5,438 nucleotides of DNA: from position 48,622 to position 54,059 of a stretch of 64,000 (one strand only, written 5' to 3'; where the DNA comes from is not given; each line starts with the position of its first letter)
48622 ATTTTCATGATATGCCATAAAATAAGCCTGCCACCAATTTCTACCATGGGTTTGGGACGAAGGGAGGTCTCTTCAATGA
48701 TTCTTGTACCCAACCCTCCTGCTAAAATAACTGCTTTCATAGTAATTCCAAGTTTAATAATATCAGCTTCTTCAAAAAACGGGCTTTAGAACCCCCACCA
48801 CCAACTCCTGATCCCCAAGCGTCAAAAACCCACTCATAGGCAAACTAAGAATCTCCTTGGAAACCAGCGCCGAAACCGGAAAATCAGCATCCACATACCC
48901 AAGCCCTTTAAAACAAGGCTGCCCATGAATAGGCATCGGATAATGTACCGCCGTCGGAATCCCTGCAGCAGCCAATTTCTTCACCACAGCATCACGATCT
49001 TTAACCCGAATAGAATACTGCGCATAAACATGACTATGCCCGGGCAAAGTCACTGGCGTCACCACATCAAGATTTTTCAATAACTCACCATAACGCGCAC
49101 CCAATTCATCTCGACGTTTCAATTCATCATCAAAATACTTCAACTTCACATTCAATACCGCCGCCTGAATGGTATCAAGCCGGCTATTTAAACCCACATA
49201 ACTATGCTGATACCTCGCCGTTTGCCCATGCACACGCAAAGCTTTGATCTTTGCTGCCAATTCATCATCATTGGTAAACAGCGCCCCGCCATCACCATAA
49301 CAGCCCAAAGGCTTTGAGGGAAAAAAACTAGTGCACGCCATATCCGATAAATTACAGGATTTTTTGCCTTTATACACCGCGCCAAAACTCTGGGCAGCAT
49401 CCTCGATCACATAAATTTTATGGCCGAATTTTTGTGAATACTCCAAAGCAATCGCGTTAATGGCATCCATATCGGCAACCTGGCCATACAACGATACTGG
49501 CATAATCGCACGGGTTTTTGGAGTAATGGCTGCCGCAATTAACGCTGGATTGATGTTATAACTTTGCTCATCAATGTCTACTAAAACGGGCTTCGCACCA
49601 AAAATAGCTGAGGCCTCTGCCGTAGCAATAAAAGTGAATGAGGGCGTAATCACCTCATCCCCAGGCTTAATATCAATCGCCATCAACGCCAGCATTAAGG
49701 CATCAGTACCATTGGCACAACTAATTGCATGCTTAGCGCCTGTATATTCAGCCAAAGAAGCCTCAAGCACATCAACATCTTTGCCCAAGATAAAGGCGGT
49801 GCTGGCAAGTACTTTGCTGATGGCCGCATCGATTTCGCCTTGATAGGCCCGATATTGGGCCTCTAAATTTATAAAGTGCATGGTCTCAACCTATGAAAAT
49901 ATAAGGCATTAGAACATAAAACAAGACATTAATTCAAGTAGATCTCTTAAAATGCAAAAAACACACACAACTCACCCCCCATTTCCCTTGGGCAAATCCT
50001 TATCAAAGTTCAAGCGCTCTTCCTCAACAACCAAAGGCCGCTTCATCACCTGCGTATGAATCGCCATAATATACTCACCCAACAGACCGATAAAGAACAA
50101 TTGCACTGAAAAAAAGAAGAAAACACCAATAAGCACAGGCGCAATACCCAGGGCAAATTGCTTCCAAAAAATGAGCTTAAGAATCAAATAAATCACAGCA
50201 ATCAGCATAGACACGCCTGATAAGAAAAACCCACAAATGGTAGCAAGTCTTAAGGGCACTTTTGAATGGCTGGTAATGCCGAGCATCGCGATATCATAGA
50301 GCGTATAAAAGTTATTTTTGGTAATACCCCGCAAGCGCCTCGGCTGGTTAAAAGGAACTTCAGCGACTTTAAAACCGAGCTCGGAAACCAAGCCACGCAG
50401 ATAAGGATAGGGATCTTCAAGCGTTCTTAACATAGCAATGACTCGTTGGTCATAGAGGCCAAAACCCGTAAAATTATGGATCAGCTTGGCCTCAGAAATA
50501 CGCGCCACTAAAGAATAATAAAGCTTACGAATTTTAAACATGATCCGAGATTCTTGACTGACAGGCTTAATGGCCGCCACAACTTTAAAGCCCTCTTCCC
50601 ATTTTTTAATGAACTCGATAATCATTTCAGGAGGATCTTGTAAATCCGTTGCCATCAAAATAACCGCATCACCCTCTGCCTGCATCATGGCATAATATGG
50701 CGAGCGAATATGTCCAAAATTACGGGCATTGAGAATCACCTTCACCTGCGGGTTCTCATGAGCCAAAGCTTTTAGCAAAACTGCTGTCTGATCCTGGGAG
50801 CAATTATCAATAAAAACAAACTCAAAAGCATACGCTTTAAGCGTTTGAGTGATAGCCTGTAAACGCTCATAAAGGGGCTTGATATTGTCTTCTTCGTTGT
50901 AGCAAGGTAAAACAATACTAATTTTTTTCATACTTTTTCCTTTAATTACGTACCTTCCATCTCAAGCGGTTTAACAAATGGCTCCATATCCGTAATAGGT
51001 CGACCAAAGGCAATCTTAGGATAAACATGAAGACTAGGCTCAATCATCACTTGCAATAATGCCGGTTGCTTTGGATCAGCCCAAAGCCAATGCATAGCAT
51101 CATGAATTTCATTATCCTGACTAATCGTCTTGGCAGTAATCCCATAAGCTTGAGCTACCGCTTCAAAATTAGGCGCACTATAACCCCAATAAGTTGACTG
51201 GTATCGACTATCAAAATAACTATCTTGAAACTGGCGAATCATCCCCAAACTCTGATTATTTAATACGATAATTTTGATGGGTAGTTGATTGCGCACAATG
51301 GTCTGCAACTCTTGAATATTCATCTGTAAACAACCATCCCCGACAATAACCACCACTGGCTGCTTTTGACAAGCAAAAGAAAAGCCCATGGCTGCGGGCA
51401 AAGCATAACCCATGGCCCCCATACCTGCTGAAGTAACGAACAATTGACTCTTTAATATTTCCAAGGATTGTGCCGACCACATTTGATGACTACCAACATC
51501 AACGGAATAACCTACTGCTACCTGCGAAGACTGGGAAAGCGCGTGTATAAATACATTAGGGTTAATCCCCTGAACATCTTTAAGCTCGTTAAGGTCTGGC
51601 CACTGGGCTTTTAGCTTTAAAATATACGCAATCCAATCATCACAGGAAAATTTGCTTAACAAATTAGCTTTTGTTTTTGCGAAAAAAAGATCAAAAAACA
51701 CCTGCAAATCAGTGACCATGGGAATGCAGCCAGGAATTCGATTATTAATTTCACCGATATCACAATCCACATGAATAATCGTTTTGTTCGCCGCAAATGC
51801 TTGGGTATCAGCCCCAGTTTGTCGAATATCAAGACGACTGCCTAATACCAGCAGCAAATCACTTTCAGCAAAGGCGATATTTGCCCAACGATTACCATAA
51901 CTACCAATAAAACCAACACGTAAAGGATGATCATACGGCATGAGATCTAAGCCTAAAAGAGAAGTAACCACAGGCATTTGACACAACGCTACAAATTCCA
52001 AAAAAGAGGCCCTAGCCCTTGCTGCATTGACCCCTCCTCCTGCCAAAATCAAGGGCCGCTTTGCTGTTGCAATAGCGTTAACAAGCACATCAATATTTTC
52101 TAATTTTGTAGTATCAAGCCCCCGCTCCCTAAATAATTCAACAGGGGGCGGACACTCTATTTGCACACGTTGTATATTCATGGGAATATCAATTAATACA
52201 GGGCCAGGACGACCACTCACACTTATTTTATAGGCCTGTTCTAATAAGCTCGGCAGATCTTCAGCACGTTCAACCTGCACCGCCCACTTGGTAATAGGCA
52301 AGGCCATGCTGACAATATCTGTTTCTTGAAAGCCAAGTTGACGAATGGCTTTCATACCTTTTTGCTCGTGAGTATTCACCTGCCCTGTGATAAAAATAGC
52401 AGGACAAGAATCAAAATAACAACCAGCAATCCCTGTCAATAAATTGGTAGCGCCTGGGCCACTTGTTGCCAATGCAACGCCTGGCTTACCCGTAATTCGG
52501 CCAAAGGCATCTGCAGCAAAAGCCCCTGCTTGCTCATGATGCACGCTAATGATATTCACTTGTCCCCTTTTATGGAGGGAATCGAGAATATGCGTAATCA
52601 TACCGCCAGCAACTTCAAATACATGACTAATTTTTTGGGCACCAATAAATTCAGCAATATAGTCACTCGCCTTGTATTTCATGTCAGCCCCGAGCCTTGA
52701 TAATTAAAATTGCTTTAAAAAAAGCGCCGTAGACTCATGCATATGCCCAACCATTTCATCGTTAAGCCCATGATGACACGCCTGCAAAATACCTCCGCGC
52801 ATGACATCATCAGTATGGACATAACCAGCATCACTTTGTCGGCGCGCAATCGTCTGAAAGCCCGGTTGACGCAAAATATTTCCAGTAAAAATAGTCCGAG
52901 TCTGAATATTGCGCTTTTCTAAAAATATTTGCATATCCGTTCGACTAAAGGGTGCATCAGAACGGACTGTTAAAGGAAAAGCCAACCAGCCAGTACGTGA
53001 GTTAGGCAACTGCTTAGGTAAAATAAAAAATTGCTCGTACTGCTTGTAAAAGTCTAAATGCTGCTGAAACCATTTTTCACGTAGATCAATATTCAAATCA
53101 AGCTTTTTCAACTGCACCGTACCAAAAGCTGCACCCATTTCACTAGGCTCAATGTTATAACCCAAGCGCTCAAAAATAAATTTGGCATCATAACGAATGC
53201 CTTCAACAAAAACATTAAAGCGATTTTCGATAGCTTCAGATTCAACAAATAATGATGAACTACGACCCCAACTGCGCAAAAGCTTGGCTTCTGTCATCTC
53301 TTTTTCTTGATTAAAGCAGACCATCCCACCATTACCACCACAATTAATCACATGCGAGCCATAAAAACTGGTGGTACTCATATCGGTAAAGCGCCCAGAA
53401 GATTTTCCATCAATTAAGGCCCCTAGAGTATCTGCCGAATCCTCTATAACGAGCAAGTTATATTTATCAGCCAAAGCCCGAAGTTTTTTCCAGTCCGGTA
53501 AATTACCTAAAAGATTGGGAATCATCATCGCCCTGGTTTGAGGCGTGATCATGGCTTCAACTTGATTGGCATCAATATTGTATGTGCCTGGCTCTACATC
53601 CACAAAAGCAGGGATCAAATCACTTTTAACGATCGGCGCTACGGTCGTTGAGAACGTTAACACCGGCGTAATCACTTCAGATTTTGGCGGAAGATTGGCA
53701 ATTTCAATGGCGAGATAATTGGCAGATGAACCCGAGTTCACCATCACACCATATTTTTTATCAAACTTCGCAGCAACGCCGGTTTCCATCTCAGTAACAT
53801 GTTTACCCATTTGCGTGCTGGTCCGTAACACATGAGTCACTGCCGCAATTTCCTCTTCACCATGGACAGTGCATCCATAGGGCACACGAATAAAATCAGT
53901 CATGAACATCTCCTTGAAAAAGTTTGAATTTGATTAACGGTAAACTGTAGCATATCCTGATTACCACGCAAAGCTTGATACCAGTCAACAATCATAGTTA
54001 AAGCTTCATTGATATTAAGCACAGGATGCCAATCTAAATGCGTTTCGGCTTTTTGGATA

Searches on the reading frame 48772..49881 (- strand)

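Call 17: search_protein_families(library=pfam, proteins=[window:48772-49881:-], max_evalue=0.0001)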
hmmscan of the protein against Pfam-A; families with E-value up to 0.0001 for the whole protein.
window:48772-49881:- (369 aa): 4 families
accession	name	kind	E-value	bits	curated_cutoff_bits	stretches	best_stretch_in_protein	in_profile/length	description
PF01041.23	DegT_DnrJ_EryC1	-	1.3e-115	386.9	19.8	1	15-365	5-359/360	DegT/DnrJ/EryC1/StrS aminotransferase family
PF01212.27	Beta_elim_lyase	-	2.6e-07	30.7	27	1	35-275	33-272/288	Beta-eliminating lyase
PF00155.27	Aminotran_1_2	-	3.4e-06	26.9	19.7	1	38-304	46-323/361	Aminotransferase class I and II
PF01053.26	Cys_Met_Meta_PP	-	6.1e-05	22.2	27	1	36-148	54-166/381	Cys/Met metabolism PLP-dependent enzyme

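Call 70: search_protein_families(library=ncbifam, proteins=[window:48772-49881:-], max_evalue=1e-10)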
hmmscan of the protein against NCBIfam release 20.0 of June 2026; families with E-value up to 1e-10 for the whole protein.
window:48772-49881:- (369 aa): 7 families
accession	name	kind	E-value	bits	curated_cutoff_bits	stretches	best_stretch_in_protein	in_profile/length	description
TIGR03588.1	PseC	equivalog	2e-72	244.2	423.5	1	19-368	15-379/380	UDP-4-amino-4,6-dideoxy-N-acetyl-beta-L-altrosamine transaminase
NF008687.0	PRK11706.1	equivalog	2.7e-59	200.8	375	1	40-366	37-371/375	dTDP-4-amino-4,6-dideoxygalactose transaminase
NF008658.2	PRK11658.1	equivalog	2.3e-58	197.7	631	1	19-367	18-375/379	UDP-4-amino-4-deoxy-L-arabinose aminotransferase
TIGR04181.1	NHT_00031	hypoth_equivalog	1.8e-57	194.8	420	1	32-350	28-359/359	LegC family aminotransferase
TIGR02379.1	ECA_wecE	subfamily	2.1e-51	174.8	434.85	1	41-366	38-372/376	dTDP-4-amino-4,6-dideoxy-D-glucose transaminase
TIGR04427.1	PLP_DesI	equivalog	1.7e-44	152.5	650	1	36-361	54-375/390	dTDP-4-dehydro-6-deoxyglucose aminotransferase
NF011936.0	PRK15407.1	equivalog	3.5e-35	121.5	423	1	29-220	60-252/440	lipopolysaccharide biosynthesis protein RfbH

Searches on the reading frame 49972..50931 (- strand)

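Call 17: search_protein_families(library=pfam, proteins=[window:49972-50931:-], max_evalue=0.0001)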
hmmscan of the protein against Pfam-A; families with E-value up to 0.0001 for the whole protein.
window:49972-50931:- (319 aa): 1 family
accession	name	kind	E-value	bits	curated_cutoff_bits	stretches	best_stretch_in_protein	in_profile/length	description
PF00535.33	Glycos_transf_2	-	8.5e-24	84.8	23.3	1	5-164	1-163/168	Glycosyl transferase family 2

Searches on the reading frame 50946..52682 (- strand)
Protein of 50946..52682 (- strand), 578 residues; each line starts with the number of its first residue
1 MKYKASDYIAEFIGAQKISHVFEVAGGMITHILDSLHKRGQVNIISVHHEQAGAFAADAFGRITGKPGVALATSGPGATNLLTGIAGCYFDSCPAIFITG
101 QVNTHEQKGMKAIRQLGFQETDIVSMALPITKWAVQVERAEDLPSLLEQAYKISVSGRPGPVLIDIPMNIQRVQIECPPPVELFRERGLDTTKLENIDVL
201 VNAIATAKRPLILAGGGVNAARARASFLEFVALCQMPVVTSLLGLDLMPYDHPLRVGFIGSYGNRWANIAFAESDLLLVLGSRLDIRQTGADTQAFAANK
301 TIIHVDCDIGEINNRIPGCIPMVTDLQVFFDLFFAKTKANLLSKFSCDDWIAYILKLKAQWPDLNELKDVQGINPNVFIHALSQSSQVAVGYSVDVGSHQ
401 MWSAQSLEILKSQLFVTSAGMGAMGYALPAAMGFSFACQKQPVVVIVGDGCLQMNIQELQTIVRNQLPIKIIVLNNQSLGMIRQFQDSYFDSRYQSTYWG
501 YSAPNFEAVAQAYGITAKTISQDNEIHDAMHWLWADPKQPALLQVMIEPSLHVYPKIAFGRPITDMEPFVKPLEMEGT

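Call 17: search_protein_families(library=pfam, proteins=[window:50946-52682:-], max_evalue=0.0001)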
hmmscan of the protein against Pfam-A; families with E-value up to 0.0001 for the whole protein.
window:50946-52682:- (578 aa): 3 families
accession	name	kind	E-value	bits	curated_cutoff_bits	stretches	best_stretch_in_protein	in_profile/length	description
PF02775.26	TPP_enzyme_C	-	2.4e-46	157.7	21.9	1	395-545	1-151/151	Thiamine pyrophosphate enzyme, C-terminal TPP binding domain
PF00205.28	TPP_enzyme_M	-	7.6e-35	120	30.4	1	198-329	2-133/137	Thiamine pyrophosphate enzyme, central domain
PF02776.23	TPP_enzyme_N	-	7.4e-34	116.5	26.8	1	4-126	2-119/119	Thiamine pyrophosphate enzyme, N-terminal TPP binding domain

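Call 70: search_protein_families(library=ncbifam, proteins=[window:50946-52682:-], max_evalue=1e-10)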
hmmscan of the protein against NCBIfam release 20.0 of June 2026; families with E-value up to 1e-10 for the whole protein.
window:50946-52682:- (578 aa): 50 families (the best 25 are shown)
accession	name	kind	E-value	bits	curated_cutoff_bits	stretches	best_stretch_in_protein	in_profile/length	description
TIGR00118.1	acolac_lg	equivalog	3.4e-148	494.6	538.35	1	5-566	3-553/557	biosynthetic-type acetolactate synthase large subunit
NF006524.0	PRK08978.1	equivalog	2.3e-140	468.5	738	1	6-563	4-540/548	acetolactate synthase 2 catalytic subunit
NF004710.0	PRK06048.1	equivalog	1.1e-133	446.7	976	1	4-565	9-555/561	acetolactate synthase large subunit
NF005651.0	PRK07418.1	subfamily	1.3e-129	433.2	942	1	14-567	30-579/617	acetolactate synthase large subunit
NF005824.0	PRK07710.1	equivalog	4.3e-128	428.1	976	1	9-567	23-568/573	acetolactate synthase large subunit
NF005860.0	PRK07789.1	equivalog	5.1e-127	424.7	881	1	16-562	47-593/615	acetolactate synthase large subunit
NF004919.0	PRK06276.1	equivalog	2.5e-126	422.4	866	1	6-565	4-555/582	acetolactate synthase large subunit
NF006016.1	PRK08155.1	equivalog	4.4e-119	398.4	870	1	2-566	2-551/554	acetolactate synthase large subunit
NF005584.0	PRK07282.1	equivalog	8.5e-119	397.6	970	1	6-566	13-559/566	acetolactate synthase large subunit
NF005058.0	PRK06466.1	equivalog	1.1e-118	397.2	951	1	7-566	8-566/574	acetolactate synthase 3 large subunit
NF006319.0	PRK08527.1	equivalog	5e-117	391.7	905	1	2-566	3-557/565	acetolactate synthase large subunit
NF005228.0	PRK06725.1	equivalog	4.4e-115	385.1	991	1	13-559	26-557/571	acetolactate synthase large subunit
NF006581.0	PRK09107.1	equivalog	3.6e-113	378.9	974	1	9-566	17-572/595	acetolactate synthase 3 large subunit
NF006525.0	PRK08979.1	equivalog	7.9e-108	361.3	1084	1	8-566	9-564/572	acetolactate synthase 3 large subunit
NF005409.0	PRK06965.1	equivalog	1.3e-107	360.7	1035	1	11-566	29-580/587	acetolactate synthase 3 catalytic subunit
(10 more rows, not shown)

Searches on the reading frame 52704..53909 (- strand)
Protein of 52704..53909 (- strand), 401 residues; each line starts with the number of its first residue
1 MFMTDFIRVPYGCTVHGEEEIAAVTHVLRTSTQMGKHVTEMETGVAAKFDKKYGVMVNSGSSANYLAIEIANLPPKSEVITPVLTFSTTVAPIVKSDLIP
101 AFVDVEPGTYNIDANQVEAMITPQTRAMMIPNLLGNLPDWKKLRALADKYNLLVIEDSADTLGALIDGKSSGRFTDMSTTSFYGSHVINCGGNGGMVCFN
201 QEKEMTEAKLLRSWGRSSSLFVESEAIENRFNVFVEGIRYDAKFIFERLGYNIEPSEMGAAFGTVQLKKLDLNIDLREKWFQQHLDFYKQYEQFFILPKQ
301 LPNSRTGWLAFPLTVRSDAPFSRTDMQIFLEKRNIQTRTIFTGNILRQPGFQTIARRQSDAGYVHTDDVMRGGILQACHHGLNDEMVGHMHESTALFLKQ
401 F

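Call 17: search_protein_families(library=pfam, proteins=[window:52704-53909:-], max_evalue=0.0001)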
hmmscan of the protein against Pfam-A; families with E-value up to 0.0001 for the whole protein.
window:52704-53909:- (401 aa): 2 families
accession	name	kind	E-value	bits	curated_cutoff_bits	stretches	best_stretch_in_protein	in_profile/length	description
PF01041.23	DegT_DnrJ_EryC1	-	1.9e-71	241.6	19.8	1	17-390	4-355/360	DegT/DnrJ/EryC1/StrS aminotransferase family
PF00155.27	Aminotran_1_2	-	2.6e-05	24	19.7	1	38-159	44-187/361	Aminotransferase class I and II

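Call 70: search_protein_families(library=ncbifam, proteins=[window:52704-53909:-], max_evalue=1e-10)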
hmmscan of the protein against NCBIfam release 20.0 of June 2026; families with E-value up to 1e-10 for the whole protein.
window:52704-53909:- (401 aa): 7 families
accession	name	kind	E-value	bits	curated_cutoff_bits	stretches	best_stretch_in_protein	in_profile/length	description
NF011936.0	PRK15407.1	equivalog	5.3e-88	295.6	423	1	8-398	36-436/440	lipopolysaccharide biosynthesis protein RfbH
TIGR03588.1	PseC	equivalog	4.9e-44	150.8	423.5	1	9-353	2-338/380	UDP-4-amino-4,6-dideoxy-N-acetyl-beta-L-altrosamine transaminase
TIGR04181.1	NHT_00031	hypoth_equivalog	3.4e-42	144.6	420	1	33-359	27-343/359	LegC family aminotransferase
NF008687.0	PRK11706.1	equivalog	1.4e-35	122.8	375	1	9-336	2-315/375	dTDP-4-amino-4,6-dideoxygalactose transaminase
TIGR02379.1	ECA_wecE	subfamily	2.6e-29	102.1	434.85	1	28-297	23-277/376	dTDP-4-amino-4,6-dideoxy-D-glucose transaminase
NF008658.2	PRK11658.1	equivalog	8.4e-28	97.1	631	1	10-337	6-320/379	UDP-4-amino-4-deoxy-L-arabinose aminotransferase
TIGR04427.1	PLP_DesI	equivalog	4.4e-22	78.7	650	1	32-217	48-230/390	dTDP-4-dehydro-6-deoxyglucose aminotransferase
